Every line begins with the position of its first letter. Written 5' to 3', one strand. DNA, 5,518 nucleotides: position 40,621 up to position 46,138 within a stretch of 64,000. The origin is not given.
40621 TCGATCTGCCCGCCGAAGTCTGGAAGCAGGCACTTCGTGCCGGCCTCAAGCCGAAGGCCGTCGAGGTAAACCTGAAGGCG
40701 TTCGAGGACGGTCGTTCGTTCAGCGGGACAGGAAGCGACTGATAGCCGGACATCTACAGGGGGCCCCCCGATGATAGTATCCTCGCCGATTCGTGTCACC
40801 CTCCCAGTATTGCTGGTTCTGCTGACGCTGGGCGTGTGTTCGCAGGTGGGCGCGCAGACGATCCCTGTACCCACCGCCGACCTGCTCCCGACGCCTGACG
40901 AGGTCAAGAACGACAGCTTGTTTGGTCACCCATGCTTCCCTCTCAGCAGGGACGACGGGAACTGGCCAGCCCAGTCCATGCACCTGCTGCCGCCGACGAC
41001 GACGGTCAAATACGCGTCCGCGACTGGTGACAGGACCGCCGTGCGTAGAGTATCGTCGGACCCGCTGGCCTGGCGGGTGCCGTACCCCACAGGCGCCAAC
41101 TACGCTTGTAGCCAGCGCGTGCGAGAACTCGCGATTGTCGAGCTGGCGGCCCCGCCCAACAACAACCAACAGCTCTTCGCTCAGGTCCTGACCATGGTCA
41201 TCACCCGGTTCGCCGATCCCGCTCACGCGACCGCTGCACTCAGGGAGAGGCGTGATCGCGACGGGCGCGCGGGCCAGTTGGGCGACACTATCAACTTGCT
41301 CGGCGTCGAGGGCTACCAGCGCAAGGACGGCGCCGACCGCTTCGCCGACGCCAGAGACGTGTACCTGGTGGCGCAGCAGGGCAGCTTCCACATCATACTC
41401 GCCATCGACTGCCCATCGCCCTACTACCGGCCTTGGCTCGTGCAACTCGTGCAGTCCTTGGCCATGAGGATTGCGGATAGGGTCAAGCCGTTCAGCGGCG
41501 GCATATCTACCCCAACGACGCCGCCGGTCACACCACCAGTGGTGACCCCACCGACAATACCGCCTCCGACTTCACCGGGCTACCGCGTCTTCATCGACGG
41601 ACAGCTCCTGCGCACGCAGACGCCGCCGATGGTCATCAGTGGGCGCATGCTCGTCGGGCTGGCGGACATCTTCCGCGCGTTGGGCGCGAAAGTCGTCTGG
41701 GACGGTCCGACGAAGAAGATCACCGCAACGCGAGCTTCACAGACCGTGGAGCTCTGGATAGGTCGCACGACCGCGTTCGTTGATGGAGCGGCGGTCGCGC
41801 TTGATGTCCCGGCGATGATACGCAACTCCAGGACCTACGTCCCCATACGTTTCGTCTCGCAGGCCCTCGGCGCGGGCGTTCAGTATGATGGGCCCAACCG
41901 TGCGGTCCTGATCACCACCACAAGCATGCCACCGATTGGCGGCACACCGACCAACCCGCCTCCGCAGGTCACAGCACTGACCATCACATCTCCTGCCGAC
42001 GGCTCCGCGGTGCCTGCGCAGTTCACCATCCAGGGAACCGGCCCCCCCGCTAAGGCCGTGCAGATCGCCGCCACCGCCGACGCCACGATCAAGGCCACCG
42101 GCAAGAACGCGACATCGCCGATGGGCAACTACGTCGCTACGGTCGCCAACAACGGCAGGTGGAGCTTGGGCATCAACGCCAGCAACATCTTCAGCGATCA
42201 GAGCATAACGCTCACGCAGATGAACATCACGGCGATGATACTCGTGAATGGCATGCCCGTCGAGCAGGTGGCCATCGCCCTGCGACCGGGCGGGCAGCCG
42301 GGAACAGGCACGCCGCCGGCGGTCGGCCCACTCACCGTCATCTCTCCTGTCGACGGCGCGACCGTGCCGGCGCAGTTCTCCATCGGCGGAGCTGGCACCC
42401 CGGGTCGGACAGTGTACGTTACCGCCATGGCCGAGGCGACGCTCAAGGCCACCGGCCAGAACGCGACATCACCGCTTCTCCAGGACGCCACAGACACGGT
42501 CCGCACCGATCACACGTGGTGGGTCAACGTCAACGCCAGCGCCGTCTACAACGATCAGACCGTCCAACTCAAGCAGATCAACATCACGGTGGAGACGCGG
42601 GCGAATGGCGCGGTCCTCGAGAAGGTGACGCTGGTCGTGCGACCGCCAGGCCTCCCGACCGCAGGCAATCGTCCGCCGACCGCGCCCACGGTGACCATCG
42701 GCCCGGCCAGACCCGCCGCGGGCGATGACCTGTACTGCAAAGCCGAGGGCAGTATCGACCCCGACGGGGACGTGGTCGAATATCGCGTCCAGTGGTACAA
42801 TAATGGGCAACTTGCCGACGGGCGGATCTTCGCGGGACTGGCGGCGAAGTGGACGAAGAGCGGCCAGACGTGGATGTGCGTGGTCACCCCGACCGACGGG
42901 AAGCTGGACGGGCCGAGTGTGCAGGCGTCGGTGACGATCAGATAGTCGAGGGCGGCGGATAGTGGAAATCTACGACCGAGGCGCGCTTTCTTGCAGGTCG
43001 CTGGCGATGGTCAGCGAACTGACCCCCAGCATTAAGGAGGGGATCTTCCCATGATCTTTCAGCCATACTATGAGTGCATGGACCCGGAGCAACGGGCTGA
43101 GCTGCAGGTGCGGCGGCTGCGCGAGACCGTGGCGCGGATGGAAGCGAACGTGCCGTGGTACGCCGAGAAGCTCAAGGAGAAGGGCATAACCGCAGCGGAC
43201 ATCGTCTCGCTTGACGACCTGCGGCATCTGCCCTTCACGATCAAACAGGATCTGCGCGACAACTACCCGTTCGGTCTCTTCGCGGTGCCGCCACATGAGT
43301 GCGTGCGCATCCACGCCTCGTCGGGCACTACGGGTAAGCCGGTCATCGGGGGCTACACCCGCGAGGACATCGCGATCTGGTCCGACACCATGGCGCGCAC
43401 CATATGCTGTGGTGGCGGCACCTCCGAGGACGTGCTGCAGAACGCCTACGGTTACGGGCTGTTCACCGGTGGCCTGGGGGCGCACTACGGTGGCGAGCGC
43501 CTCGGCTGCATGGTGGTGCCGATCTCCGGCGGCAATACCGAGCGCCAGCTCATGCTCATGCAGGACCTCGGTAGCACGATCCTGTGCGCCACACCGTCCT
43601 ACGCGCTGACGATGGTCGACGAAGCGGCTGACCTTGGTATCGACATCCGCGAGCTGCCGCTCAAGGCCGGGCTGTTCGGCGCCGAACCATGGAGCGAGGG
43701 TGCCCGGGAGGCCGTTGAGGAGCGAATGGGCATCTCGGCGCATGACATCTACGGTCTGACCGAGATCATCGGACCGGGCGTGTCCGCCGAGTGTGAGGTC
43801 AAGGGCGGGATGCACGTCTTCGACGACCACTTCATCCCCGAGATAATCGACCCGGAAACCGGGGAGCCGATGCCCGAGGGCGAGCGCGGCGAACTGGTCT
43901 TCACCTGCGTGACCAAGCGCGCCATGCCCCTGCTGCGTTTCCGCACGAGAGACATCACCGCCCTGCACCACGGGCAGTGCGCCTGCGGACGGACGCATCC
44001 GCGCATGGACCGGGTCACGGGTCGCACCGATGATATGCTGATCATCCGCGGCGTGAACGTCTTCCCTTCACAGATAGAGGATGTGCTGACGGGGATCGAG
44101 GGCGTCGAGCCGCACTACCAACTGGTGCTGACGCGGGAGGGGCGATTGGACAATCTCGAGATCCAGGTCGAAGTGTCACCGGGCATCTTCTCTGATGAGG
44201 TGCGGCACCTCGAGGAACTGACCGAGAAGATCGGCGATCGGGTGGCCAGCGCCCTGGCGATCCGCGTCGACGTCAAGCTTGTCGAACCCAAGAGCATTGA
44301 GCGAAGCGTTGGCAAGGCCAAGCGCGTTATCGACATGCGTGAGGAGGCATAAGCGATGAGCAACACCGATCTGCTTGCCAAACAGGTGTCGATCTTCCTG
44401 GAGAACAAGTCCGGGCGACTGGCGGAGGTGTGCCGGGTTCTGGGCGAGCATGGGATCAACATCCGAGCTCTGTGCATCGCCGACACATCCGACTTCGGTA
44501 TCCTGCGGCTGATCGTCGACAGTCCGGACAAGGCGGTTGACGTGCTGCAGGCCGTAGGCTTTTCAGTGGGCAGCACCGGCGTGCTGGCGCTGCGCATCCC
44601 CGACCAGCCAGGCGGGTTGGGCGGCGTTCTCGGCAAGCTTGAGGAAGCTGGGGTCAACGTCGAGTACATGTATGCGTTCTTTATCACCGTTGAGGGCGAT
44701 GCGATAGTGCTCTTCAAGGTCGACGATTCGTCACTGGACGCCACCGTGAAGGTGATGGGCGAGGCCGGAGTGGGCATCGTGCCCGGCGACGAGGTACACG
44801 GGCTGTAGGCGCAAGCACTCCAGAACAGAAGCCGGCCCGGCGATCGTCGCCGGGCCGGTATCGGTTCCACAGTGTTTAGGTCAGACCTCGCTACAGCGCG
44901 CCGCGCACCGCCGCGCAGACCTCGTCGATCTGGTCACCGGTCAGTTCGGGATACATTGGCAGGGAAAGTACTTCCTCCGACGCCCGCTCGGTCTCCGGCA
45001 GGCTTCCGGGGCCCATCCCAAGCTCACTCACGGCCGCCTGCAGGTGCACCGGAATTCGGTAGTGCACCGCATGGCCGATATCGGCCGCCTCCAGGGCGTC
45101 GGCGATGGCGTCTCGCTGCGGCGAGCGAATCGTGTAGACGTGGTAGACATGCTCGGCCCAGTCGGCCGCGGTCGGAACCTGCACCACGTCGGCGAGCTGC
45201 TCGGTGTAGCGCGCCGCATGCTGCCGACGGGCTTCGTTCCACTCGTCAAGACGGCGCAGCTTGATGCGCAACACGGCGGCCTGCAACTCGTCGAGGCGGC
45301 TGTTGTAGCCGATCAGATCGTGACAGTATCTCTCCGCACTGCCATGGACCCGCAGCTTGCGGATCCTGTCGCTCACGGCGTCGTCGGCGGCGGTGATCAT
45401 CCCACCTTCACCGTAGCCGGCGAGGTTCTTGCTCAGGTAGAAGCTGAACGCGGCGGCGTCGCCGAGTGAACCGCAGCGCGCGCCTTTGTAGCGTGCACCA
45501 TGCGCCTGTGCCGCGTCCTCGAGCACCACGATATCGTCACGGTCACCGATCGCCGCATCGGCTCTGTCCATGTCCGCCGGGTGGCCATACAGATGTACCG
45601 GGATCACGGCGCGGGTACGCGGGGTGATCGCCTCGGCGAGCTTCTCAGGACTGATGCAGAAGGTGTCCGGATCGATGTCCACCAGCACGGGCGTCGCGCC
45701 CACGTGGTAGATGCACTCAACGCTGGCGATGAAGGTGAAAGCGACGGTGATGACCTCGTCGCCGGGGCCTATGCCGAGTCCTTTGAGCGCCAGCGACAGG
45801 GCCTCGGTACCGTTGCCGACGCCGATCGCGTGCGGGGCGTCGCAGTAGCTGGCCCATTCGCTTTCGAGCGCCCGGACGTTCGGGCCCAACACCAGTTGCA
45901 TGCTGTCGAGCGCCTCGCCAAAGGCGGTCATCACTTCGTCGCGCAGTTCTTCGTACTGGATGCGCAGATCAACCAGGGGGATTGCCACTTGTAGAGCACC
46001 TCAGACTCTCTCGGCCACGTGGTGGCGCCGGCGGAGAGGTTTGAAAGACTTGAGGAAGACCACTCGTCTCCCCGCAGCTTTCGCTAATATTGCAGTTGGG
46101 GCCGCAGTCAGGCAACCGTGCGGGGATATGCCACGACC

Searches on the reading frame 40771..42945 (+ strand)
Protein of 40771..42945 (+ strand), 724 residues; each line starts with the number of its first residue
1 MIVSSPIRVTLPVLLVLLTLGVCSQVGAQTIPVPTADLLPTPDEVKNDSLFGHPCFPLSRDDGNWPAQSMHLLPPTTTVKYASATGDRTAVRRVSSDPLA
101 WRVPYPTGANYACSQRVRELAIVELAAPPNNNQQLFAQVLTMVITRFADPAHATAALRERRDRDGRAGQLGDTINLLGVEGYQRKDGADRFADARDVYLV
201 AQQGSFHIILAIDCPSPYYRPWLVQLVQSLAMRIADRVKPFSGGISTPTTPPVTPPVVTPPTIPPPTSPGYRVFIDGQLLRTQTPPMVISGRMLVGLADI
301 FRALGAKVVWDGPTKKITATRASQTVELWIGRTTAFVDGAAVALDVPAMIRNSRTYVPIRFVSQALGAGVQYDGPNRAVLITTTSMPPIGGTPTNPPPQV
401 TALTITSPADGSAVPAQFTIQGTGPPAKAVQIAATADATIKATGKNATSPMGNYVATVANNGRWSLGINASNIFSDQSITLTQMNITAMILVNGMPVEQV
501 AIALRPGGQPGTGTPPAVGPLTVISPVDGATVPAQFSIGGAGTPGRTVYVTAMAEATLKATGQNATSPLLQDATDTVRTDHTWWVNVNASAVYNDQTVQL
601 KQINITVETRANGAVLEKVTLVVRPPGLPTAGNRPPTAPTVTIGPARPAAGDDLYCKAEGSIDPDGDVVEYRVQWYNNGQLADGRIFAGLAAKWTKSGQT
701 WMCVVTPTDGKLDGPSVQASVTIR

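Call 45: search_protein_families(library=pfam, proteins=[window:40771-42945:+], max_evalue=0.00001)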
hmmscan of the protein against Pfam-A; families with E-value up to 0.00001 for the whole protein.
window:40771-42945:+ (724 aa): 1 family
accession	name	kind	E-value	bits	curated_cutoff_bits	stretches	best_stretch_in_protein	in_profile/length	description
PF07833.16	Cu_amine_oxidN1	-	8.7e-32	109.7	24.2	1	275-381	2-108/108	Copper amine oxidase N-terminal domain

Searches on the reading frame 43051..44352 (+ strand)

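Call 45: search_protein_families(library=pfam, proteins=[window:43051-44352:+], max_evalue=0.00001)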
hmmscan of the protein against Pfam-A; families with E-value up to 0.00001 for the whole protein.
window:43051-44352:+ (433 aa): 2 families
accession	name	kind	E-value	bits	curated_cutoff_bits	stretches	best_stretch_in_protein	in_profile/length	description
PF14535.12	AMP-binding_C_2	-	3.8e-34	117.3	25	1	334-430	1-96/96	AMP-binding enzyme C-terminal domain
PF00501.34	AMP-binding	-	2.2e-14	53.5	29.9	1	78-284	158-374/384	AMP-binding enzyme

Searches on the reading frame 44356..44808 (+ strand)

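Call 45: search_protein_families(library=pfam, proteins=[window:44356-44808:+], max_evalue=0.00001)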
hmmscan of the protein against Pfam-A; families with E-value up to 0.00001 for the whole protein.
window:44356-44808:+ (150 aa): 3 families
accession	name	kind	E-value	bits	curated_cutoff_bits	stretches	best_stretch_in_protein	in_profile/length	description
PF19571.5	ACT_8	-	1.6e-26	93.2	23.5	1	9-131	4-124/141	ACT domain pair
PF01842.31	ACT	-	1.1e-15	57.5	27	1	10-65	2-59/66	ACT domain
PF22629.2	ACT_AHAS_ss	-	3.1e-08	34.1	27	0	12-61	2-52/67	AHAS small subunit-like ACT domain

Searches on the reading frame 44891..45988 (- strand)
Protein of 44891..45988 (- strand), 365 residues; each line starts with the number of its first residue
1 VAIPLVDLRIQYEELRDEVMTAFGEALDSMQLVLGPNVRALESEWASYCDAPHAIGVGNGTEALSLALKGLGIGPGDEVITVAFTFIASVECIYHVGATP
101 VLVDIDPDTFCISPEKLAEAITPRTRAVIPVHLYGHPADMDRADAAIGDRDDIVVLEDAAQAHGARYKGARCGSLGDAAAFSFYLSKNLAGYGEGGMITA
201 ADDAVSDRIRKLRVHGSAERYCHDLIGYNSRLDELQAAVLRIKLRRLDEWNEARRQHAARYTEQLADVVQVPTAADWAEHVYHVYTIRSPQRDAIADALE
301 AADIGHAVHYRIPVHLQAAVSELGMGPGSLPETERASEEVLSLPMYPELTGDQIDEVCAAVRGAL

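Call 45: search_protein_families(library=pfam, proteins=[window:44891-45988:-], max_evalue=0.00001)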
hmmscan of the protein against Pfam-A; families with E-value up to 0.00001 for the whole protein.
window:44891-45988:- (365 aa): 1 family
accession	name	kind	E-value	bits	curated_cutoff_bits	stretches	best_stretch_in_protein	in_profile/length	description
PF01041.23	DegT_DnrJ_EryC1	-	9.9e-122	407.1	19.8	1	16-362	4-360/360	DegT/DnrJ/EryC1/StrS aminotransferase family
